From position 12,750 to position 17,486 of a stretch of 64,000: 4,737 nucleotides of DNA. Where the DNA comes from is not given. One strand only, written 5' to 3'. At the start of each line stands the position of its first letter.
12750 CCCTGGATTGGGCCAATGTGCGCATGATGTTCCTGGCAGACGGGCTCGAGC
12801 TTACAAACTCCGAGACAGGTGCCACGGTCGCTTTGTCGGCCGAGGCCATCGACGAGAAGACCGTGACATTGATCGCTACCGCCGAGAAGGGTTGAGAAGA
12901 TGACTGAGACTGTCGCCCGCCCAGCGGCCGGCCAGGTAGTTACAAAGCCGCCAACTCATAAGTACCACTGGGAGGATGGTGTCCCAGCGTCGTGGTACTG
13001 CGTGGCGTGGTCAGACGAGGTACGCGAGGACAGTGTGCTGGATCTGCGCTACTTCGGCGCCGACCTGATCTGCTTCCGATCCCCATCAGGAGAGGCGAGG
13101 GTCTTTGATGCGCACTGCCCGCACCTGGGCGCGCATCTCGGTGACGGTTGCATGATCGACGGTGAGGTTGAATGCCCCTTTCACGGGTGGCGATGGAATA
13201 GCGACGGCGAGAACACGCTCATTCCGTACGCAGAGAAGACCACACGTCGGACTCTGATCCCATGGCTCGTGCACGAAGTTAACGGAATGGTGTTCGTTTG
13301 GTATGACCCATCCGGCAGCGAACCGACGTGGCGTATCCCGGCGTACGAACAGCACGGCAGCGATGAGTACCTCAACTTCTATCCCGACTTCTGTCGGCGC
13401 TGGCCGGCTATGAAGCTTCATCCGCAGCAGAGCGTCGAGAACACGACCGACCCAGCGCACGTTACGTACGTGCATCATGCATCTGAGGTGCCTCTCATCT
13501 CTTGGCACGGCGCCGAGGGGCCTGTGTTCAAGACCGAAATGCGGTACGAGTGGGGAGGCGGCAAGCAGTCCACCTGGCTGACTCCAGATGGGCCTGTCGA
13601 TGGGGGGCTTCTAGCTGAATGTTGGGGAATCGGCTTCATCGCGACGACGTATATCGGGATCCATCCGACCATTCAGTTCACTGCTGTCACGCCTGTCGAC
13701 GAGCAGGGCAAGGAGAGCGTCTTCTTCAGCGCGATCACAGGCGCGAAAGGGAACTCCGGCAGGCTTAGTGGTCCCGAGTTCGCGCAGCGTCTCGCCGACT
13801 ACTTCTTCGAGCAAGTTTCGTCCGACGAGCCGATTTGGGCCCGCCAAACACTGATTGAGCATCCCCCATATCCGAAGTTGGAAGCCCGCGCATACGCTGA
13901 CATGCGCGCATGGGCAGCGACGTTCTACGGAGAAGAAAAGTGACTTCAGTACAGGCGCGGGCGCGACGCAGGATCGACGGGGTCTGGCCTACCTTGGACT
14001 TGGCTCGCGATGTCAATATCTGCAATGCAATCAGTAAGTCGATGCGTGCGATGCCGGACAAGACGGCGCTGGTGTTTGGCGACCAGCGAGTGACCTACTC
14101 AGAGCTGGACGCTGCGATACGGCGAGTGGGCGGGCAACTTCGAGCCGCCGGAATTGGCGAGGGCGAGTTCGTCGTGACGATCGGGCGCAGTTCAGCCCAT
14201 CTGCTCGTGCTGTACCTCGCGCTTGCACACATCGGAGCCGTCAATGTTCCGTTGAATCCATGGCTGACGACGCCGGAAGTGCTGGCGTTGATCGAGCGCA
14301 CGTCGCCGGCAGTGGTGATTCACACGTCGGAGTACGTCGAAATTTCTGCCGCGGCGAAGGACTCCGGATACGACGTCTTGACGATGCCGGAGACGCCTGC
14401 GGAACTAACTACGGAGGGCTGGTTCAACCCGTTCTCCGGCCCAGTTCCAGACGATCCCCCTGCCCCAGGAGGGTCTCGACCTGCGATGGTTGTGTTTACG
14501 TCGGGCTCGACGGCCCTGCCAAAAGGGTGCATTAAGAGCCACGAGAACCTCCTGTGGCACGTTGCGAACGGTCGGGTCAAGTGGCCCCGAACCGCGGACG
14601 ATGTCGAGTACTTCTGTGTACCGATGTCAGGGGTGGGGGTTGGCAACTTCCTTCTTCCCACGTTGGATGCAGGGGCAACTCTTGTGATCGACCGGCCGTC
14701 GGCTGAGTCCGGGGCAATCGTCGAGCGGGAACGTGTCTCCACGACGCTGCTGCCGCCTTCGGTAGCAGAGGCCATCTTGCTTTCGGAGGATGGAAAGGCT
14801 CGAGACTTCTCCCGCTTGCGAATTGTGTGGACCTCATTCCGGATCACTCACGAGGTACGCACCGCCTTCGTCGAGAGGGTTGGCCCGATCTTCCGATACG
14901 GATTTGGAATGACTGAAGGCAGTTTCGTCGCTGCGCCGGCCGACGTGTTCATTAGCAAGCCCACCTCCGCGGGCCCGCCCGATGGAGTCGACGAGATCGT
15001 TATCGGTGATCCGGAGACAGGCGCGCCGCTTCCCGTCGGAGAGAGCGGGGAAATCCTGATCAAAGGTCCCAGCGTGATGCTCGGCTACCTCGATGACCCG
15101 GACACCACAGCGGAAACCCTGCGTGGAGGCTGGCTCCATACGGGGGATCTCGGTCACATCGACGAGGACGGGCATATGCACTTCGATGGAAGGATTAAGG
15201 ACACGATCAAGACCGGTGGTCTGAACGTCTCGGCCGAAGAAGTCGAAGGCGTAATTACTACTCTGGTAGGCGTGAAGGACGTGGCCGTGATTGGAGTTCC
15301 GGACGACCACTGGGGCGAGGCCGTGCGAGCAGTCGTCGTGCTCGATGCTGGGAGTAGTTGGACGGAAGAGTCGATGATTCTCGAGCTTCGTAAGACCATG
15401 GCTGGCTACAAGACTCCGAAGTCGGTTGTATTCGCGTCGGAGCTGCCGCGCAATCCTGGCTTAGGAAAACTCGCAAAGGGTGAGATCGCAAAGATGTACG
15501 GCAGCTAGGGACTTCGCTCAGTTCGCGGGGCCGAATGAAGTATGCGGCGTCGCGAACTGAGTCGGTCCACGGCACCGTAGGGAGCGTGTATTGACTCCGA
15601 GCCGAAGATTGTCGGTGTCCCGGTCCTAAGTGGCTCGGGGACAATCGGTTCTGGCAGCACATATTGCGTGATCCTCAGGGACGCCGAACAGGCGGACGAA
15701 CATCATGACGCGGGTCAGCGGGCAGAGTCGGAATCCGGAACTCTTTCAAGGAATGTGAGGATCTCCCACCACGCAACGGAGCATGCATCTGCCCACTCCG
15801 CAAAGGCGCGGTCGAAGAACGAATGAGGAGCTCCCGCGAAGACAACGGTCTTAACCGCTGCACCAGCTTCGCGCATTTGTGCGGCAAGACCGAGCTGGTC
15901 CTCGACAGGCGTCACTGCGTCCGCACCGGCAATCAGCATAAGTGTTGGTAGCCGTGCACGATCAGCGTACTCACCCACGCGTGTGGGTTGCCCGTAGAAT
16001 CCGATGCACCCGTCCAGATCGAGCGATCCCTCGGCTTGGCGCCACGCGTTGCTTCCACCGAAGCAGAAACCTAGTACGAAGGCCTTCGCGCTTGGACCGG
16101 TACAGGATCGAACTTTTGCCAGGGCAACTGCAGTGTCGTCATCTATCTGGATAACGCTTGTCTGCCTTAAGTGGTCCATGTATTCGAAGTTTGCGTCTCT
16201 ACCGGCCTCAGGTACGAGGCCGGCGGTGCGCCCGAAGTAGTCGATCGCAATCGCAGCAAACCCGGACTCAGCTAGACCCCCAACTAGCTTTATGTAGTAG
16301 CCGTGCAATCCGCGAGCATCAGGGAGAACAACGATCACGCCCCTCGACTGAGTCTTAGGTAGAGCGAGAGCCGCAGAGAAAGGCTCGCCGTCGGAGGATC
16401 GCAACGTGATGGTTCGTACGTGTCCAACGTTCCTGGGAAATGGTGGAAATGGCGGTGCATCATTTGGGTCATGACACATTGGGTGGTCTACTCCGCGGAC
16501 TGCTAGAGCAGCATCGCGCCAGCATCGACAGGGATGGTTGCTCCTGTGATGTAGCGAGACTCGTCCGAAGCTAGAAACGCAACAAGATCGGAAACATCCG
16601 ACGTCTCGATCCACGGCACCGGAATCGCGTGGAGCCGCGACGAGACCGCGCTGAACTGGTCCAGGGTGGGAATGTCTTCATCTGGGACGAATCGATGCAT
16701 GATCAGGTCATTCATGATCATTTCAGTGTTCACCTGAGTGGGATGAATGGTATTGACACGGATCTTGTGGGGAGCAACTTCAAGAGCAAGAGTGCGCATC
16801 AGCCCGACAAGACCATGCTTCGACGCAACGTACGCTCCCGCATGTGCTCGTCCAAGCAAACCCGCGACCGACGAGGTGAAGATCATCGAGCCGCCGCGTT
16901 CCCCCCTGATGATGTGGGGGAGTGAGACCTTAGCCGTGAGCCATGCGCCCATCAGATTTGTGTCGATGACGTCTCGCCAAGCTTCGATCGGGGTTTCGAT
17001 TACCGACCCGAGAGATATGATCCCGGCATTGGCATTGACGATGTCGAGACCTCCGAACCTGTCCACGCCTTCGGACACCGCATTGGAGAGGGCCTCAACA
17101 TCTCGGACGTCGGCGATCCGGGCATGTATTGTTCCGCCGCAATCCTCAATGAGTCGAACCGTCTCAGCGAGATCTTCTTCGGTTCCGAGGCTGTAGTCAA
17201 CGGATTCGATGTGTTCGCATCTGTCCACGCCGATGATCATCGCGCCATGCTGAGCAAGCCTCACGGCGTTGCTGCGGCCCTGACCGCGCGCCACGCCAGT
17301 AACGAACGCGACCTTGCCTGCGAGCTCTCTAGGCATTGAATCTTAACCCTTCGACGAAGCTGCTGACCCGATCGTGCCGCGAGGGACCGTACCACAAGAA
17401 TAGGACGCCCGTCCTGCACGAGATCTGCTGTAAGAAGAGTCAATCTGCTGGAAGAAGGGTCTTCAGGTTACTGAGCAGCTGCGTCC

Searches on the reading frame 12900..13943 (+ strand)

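Call 29: search_protein_families(library=pfam, proteins=[window:12900-13943:+], max_evalue=0.001)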
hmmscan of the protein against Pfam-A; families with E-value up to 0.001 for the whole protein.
window:12900-13943:+ (347 aa): 2 families
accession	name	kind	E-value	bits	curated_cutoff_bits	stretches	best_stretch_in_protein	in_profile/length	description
PF19298.5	KshA_C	-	7.1e-22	78.9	23.3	1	133-343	1-207/207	3-Ketosteroid 9alpha-hydroxylase C-terminal domain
PF00355.32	Rieske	-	8.8e-18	64.5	20.3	1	31-113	1-83/88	Rieske [2Fe-2S] domain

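Call 54: search_protein_families(library=ncbifam, proteins=[window:12900-13943:+], max_evalue=0.00001)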
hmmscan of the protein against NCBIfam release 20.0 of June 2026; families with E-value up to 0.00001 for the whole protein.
window:12900-13943:+ (347 aa): 2 families
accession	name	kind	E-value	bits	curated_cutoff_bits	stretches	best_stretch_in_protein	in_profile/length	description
NF052579.1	BetMthstMoxSdmAMthl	equivalog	3.1e-11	42.8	600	1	31-194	17-180/351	4beta-methylsterol monooxygenase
TIGR02377.1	MocE_fam_FeS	subfamily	1.8e-06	27.9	136.15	1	33-102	3-72/101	MocE family 2Fe-2S type ferredoxin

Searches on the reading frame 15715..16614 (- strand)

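Call 29: search_protein_families(library=pfam, proteins=[window:15715-16614:-], max_evalue=0.001)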
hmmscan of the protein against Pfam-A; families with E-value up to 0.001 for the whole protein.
window:15715-16614:- (299 aa): 3 families
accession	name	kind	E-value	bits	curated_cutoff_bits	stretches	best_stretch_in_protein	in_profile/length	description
PF01738.24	DLH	-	1.1e-28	100.7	21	1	79-291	1-215/217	Dienelactone hydrolase family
PF12146.15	Hydrolase_4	-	4.3e-06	26.7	27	0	212-266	182-234/239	Serine aminopeptidase, S33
PF00561.26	Abhydrolase_1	-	0.00012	22.2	25.8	0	104-192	13-85/245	alpha/beta hydrolase fold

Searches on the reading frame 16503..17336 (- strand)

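Call 29: search_protein_families(library=pfam, proteins=[window:16503-17336:-], max_evalue=0.001)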
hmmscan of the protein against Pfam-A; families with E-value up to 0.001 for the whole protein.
window:16503-17336:- (277 aa): 4 families
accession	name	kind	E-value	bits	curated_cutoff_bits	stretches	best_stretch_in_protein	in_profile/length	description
PF13561.12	adh_short_C2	-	3.7e-44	151.5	27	1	14-274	1-235/236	Enoyl-(Acyl carrier protein) reductase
PF00106.31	adh_short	-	1.4e-43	149.1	26.6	1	8-209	1-189/195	short chain dehydrogenase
PF08659.16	KR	-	1.2e-10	42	22.6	1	11-179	4-159/180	KR domain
PF23441.1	SDR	-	0.00013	21.9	27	1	131-211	126-203/258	SDR-like rossmann domain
